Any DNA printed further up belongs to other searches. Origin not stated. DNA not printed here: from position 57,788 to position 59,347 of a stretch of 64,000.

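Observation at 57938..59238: Orc1/Cdc6 paralog with a lysine-less Walker A, overlapping Hel308 by about 180 bp, behind an AT-rich palindromic promoter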

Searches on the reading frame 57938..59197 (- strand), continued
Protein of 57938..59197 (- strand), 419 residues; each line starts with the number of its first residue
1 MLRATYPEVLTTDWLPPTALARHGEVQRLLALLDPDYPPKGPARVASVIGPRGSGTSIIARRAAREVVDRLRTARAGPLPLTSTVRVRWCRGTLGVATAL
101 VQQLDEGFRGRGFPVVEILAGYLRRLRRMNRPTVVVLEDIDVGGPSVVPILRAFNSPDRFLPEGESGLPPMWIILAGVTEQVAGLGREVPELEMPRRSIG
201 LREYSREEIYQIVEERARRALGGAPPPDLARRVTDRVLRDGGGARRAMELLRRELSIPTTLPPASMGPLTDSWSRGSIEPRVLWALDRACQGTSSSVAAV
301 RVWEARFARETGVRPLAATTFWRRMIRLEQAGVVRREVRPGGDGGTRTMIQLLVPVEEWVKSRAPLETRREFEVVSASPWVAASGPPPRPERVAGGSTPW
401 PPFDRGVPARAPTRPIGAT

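Call 47: find_encoding_contigs(protein=P0407, flank=6000, max_places=5)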
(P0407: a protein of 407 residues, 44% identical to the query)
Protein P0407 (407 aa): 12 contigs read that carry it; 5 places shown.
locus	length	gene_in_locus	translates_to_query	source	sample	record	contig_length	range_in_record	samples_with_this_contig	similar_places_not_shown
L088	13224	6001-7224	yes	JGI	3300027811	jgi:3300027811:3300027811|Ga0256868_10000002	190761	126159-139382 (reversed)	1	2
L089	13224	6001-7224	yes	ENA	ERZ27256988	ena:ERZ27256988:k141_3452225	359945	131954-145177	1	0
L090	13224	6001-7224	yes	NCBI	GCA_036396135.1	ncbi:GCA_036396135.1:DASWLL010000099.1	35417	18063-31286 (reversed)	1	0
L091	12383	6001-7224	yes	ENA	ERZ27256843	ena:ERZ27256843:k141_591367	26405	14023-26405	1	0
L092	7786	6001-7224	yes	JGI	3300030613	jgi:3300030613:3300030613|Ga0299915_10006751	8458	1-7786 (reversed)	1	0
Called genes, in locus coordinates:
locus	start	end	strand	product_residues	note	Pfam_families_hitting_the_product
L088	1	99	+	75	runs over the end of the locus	PF00584:SecE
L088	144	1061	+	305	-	PF03439:Spt5-NGN, PF00467:KOW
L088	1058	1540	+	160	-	PF03946:Ribosomal_L11_N, PF00298:Ribosomal_L11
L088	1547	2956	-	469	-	PF00890:FAD_binding_2 (faint), PF01266:DAO (faint), PF03486:HI0933_like (faint), PF07992:Pyr_redox_2, PF13450:NAD_binding_8 (faint), PF13738:Pyr_redox_3 (faint), PF00070:Pyr_redox, PF02852:Pyr_redox_dim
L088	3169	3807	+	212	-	PF00687:Ribosomal_L1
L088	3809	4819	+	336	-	PF00466:Ribosomal_L10, PF17777:RL10P_insert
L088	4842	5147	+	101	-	PF00428:Ribosomal_60s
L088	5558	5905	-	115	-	-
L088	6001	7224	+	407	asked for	PF13191:AAA_16 (weak), PF05729:NACHT (weak), PF13401:AAA_22, PF22703:Cdc6_lid, PF09079:WHD_Cdc6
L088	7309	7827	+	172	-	PF05763:DUF835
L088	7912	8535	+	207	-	-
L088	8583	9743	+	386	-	PF01571:GCV_T, PF08669:GCV_T_C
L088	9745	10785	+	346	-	PF04389:Peptidase_M28 (faint), PF05343:Peptidase_M42, PF01546:Peptidase_M20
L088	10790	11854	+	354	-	PF04389:Peptidase_M28, PF01546:Peptidase_M20, PF07687:M20_dimer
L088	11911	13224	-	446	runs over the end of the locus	PF01336:tRNA_anti-codon, PF00152:tRNA-synt_2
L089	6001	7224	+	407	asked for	PF13191:AAA_16 (weak), PF05729:NACHT (weak), PF13401:AAA_22, PF22703:Cdc6_lid, PF09079:WHD_Cdc6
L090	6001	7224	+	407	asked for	PF13191:AAA_16 (weak), PF05729:NACHT (weak), PF13401:AAA_22, PF22703:Cdc6_lid, PF09079:WHD_Cdc6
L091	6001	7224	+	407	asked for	PF13191:AAA_16 (weak), PF05729:NACHT (weak), PF13401:AAA_22, PF22703:Cdc6_lid, PF09079:WHD_Cdc6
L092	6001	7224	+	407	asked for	PF13191:AAA_16 (weak), PF05729:NACHT (weak), PF13401:AAA_22, PF22703:Cdc6_lid, PF09079:WHD_Cdc6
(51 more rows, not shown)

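Call 53: find_encoding_contigs(protein=P0210, flank=8000, max_places=3)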
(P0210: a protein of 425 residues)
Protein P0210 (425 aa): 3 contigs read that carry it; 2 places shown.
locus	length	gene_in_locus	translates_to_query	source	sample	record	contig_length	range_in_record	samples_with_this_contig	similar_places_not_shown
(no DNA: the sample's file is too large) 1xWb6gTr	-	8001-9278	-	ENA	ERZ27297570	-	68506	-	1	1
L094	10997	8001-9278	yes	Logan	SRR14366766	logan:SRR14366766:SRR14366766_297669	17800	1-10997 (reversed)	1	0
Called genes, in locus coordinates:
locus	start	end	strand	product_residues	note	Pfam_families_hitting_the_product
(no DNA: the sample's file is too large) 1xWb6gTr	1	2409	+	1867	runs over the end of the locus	PF13570:Beta-prop_ACSF4, PF13360:PQQ_2, PF13570:Beta-prop_ACSF4, PF13360:PQQ_2, PF25293:Beta-prop_EMC1_N, PF13570:Beta-prop_ACSF4, PF13360:PQQ_2, PF00801:PKD, +5 more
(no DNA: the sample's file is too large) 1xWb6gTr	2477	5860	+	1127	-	PF16640:Big_3_5 (faint), PF01047:MarR (faint), PF12840:HTH_20 (faint), PF24266:HTH_HVO_0163_N, PF12802:MarR_2, PF13412:HTH_24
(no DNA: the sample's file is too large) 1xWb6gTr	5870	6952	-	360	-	PF06849:DUF1246, PF06973:DUF1297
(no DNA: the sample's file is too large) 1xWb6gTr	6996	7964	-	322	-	-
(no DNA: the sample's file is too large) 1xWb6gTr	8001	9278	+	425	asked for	PF05621:TniB (weak), PF13191:AAA_16, PF00004:AAA (weak), PF13401:AAA_22, PF22703:Cdc6_lid, PF09079:WHD_Cdc6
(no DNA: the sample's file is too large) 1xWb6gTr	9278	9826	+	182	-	PF04343:DUF488, PF22751:DUF488-N3a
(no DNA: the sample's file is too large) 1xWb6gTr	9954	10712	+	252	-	PF05138:PaaA_PaaC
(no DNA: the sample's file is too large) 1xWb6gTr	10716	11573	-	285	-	PF02737:3HCDH_N, PF00725:3HCDH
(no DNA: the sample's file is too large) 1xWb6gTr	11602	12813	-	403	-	PF00108:Thiolase_N, PF00109:ketoacyl-synt (faint), PF02803:Thiolase_C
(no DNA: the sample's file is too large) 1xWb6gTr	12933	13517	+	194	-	PF01864:CarS-like, PF01148:CTP_transf_1 (weak)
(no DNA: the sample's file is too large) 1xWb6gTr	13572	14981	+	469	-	PF02844:GARS_N, PF01071:GARS_A, PF02843:GARS_C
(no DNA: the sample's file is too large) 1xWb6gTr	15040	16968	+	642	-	-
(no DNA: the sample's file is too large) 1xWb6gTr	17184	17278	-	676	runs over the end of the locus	PF00082:Peptidase_S8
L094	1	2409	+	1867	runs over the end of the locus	PF13570:Beta-prop_ACSF4, PF13360:PQQ_2, PF13570:Beta-prop_ACSF4, PF13360:PQQ_2, PF25293:Beta-prop_EMC1_N, PF13570:Beta-prop_ACSF4, PF13360:PQQ_2, PF00801:PKD, +5 more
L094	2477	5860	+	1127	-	PF16640:Big_3_5 (faint), PF01047:MarR (faint), PF12840:HTH_20 (faint), PF24266:HTH_HVO_0163_N, PF12802:MarR_2, PF13412:HTH_24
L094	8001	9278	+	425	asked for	PF05621:TniB (weak), PF13191:AAA_16, PF00004:AAA (weak), PF13401:AAA_22, PF22703:Cdc6_lid, PF09079:WHD_Cdc6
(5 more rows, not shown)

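Call 54: find_encoding_contigs(protein=P0244, flank=8000, max_places=3)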
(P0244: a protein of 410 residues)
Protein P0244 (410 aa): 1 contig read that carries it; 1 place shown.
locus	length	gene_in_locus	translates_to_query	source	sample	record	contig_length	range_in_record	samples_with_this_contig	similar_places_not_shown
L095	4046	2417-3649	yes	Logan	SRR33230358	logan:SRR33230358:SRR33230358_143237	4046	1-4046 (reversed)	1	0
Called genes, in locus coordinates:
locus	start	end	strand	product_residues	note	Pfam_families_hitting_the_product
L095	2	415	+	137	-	?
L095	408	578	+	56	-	-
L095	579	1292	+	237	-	-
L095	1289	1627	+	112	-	-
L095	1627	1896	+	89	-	-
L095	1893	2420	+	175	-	-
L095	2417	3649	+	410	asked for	PF05621:TniB (weak), PF13191:AAA_16, PF13401:AAA_22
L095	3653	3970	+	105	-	-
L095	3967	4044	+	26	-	?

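Call 56: find_encoding_contigs(protein=P0254, flank=10000, max_places=4)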
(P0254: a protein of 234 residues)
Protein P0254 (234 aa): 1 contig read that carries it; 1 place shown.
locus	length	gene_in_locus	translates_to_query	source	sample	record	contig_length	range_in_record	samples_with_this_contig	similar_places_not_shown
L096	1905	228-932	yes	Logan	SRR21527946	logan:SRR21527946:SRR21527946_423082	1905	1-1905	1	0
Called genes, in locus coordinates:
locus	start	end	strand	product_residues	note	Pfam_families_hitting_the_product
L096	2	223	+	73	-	?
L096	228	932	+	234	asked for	PF13191:AAA_16, PF13401:AAA_22, PF00004:AAA (faint)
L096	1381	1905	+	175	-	?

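Call 66: search_solved_structures(query=P0198, max_evalue=0.001)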
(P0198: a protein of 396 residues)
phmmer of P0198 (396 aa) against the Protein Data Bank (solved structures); distinct sequences matched with E-value up to 0.001: 19.
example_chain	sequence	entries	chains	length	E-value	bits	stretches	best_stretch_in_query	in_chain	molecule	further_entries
1fnn_A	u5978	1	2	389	2e-50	175.1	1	7-387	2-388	CELL DIVISION CONTROL PROTEIN 6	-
2qby_A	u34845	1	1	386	2.9e-38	135.1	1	16-368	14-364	Cell division control protein 6 homolog 1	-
2v1u_A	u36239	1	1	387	2.5e-33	118.8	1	18-368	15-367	CELL DIVISION CONTROL PROTEIN 6 HOMOLOG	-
2qby_B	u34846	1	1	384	3.3e-26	95.4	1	7-392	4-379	Cell division control protein 6 homolog 3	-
1w5s_A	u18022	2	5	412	6.3e-16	61.6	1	8-386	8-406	ORIGIN RECOGNITION COMPLEX SUBUNIT 2 ORC2 | ORC2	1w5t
7jgr_G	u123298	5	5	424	1.9e-12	50.2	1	22-262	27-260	Cell division control protein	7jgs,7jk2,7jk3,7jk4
8rwv_F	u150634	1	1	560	4.2e-10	42.5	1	19-274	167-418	Cell division control protein 6 homolog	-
8s0e_G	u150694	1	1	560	4.2e-10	42.5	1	19-274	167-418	Cell division control protein 6 homolog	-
5uj7_A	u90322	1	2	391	1.8e-06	30.5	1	14-259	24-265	Origin recognition complex subunit 1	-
7jpo_A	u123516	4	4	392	1.8e-06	30.5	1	14-259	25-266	Origin recognition complex subunit 1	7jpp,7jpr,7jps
5ujm_A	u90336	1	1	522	2.4e-06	30.1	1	14-259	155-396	Origin recognition complex subunit 1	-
5v8f_A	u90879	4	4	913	9.2e-06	28.2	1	18-211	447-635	Origin recognition complex subunit 1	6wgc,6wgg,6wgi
5zr1_A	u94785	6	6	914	9.2e-06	28.2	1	18-211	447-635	Origin recognition complex subunit 1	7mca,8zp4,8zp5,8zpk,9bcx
7tjf_A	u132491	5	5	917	9.3e-06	28.2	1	18-211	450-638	Origin recognition complex subunit 1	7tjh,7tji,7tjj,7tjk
4xgc_A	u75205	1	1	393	9.6e-06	28.1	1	17-301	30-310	Origin recognition complex subunit 1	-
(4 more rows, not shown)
